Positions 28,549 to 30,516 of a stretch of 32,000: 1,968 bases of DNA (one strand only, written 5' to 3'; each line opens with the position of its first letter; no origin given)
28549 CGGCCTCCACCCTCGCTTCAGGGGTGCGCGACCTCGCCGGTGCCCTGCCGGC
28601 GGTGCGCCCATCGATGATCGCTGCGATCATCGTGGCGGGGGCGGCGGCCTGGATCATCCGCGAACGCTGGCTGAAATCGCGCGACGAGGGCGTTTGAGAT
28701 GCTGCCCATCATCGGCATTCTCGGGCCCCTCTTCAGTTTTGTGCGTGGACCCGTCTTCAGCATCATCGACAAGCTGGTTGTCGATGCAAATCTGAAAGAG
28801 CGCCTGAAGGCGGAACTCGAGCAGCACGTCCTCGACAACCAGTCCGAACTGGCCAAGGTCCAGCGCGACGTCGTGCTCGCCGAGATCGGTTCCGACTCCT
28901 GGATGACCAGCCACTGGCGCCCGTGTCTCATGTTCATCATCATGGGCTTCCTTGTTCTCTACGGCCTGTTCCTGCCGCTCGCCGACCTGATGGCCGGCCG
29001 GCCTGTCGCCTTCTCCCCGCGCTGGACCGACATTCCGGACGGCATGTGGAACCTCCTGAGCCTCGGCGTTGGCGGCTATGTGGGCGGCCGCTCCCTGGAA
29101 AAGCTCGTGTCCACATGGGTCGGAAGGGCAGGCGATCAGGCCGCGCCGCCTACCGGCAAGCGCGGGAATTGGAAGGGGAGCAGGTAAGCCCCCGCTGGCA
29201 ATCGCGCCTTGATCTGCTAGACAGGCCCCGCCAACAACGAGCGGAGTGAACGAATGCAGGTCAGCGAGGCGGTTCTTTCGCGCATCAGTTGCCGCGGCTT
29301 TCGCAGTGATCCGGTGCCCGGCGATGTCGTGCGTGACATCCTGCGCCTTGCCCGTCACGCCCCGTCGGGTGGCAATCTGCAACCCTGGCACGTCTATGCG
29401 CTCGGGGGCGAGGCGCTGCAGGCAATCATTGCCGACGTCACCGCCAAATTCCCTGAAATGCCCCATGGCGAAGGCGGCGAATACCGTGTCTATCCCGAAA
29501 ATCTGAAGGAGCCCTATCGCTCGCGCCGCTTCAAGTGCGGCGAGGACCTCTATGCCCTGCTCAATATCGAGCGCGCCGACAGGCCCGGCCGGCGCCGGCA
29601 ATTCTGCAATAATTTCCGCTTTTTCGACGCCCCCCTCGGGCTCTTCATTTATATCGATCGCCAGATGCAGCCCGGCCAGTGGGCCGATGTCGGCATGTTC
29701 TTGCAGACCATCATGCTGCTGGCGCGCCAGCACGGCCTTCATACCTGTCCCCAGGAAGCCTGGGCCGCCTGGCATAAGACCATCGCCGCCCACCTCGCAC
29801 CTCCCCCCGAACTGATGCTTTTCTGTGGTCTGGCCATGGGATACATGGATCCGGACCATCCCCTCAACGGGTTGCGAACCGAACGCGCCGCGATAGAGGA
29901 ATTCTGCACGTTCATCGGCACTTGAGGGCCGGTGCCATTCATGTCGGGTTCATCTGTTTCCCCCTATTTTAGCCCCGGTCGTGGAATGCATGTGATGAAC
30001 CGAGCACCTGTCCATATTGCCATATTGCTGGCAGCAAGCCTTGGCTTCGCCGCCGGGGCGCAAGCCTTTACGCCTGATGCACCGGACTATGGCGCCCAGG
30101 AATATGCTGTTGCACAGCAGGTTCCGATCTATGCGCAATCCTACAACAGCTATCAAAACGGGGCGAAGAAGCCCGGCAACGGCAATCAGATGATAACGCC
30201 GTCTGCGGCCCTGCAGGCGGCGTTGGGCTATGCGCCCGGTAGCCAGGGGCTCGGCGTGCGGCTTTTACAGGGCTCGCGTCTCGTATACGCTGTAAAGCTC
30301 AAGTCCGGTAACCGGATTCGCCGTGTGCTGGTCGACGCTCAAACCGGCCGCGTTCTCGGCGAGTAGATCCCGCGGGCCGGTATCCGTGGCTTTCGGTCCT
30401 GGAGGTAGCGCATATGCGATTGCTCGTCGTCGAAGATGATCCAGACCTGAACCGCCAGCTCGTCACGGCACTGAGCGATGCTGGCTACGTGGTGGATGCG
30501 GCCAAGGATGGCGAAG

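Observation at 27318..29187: Four-gene lysis cassette with two uncharacterised membrane/exported components next to the GTA endolysin and holin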

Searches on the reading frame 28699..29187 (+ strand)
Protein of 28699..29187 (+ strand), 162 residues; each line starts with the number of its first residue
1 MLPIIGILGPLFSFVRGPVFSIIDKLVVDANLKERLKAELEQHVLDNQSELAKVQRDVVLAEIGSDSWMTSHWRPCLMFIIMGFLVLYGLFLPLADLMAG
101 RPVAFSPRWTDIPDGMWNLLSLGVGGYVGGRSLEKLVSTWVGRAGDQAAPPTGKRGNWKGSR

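Call 4: search_protein_families(library=pfam, proteins=[window:28699-29187:+], max_evalue=1)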
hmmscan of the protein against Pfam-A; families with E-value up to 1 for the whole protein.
window:28699-29187:+ (162 aa): 1 family
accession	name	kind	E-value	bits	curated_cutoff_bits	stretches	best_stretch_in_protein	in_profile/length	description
PF11351.13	GTA_holin_3TM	-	4.6e-14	53.4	24.8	1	15-132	3-123/123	Holin of 3TMs, for gene-transfer release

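Call 9: search_protein_families(library=phrogs, proteins=[window:28699-29187:+], max_evalue=1)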
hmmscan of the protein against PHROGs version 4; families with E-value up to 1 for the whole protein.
window:28699-29187:+ (162 aa): 1 family
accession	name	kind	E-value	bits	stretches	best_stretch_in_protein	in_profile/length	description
phrog_3427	-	lysis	3e-23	83.4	1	17-138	13-137/141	holin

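Call 10: search_protein_families(library=ncbifam, proteins=[window:28699-29187:+], max_evalue=1)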
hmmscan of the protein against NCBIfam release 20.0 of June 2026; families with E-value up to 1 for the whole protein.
window:28699-29187:+ (162 aa): 0 families

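Call 41: find_related_loci(query=A3, collection=genome_contigs, flank=7000)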
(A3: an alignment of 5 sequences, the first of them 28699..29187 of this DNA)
Query A3 (162 aa) in genome_contigs; peptide patterns used: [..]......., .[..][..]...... (x = any residue, [..] = any of these).
197 stretches matched a pattern; 3 encode a relative of the query (tblastn E <= 1e-3); 3 distinct loci.
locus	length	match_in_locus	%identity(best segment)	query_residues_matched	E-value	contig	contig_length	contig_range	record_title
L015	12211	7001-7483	74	1-161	2e-71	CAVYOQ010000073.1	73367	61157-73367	MAG: uncultured Alphaproteobacteria bacterium isolate MFD05684.bin.3.313 genome assembly, contig: contig_76458, whole ge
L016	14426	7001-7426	51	11-153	6e-46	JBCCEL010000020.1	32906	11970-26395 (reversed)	MAG: Pseudomonadota bacterium isolate P01_B01_bin.106 k141_1997527_length_32906_cov_24.7587, whole genome shotgun sequen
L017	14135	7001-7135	36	72-118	3e-5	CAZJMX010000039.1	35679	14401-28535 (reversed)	MAG TPA_asm: uncultured Smithella sp. isolate SRP302447_co2_430 genome assembly, contig: NODE_3287_length_35679_cov_18.0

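Call 58: search_protein_families(library=pfam, proteins=[L016:5537-5908:+, L016:5880-6170:+, L016:7538-7933:+], max_evalue=1)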
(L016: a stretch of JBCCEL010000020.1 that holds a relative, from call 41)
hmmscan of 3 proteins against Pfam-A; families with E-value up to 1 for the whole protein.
L016:5537-5908:+ (123 aa): 0 families

L016:5880-6170:+ (96 aa): 2 families
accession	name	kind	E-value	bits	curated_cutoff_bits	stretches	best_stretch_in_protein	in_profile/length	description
PF06496.16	DUF1097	-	0.034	14.8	24.6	1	27-91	30-94/142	Protein of unknown function (DUF1097)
PF13567.11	DUF4131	-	0.32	11.1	31.6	1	16-77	9-62/165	Domain of unknown function (DUF4131)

L016:7538-7933:+ (131 aa): 3 families
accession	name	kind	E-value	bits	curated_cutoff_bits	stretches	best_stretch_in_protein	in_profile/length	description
PF07486.17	Hydrolase_2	-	5.3e-08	33.8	27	1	26-125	2-100/100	Cell Wall Hydrolase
PF05305.19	DUF732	-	0.015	16.2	22.4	1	24-51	15-42/72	Protein of unknown function (DUF732)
PF20901.3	Sf6_terminase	-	0.074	13.6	27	1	33-57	4-28/106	Bacteriophage Sf6, terminase small subunit-like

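Call 59: search_protein_families(library=phrogs, proteins=[L016:5537-5908:+, L016:5880-6170:+, L016:7538-7933:+], max_evalue=1)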
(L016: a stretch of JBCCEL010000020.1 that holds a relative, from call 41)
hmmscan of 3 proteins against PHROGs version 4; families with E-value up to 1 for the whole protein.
L016:5537-5908:+ (123 aa): 1 family
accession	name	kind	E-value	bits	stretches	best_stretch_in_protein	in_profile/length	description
phrog_2359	-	lysis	0.00019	22.2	1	23-92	20-90/110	holin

L016:5880-6170:+ (96 aa): 0 families

L016:7538-7933:+ (131 aa): 4 families
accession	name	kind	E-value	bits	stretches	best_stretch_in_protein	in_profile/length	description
phrog_938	-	lysis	1.1e-05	23.7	1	7-126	48-171/2185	endolysin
phrog_658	-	unknown function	0.23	11.9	1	24-50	79-105/161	-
phrog_14642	-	lysis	0.28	11.6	1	5-52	96-142/215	endolysin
phrog_12161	-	unknown function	0.3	12.4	1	25-52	17-43/58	-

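Call 96: search_protein_families(library=padloc, proteins=[window:28699-29187:+], max_evalue=0.1)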
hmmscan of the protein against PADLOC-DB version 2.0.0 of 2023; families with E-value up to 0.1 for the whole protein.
window:28699-29187:+ (162 aa): 0 families

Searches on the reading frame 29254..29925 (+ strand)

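Call 4: search_protein_families(library=pfam, proteins=[window:29254-29925:+], max_evalue=1)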
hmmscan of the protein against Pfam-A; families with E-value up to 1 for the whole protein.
window:29254-29925:+ (223 aa): 2 families
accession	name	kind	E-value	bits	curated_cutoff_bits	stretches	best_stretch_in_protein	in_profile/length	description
PF00881.29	Nitroreductase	-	2.1e-27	96.8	23.5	1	8-197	2-167/167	Nitroreductase family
PF14512.11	TM1586_NiRdase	-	1.4e-06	28.6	27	2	139-218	77-149/215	Putative TM nitroreductase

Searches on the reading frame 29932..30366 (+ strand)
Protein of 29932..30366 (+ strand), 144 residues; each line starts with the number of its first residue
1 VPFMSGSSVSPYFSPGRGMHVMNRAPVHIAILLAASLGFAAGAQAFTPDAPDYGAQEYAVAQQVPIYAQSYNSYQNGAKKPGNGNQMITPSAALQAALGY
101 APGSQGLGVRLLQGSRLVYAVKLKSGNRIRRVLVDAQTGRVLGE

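Call 4: search_protein_families(library=pfam, proteins=[window:29932-30366:+], max_evalue=1)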
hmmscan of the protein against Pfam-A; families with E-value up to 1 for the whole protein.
window:29932-30366:+ (144 aa): 1 family
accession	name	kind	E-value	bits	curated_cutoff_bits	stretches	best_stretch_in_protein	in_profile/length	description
PF03413.25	PepSY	-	5.7e-08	33.4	24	1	88-143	2-58/60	Peptidase propeptide and YPEB domain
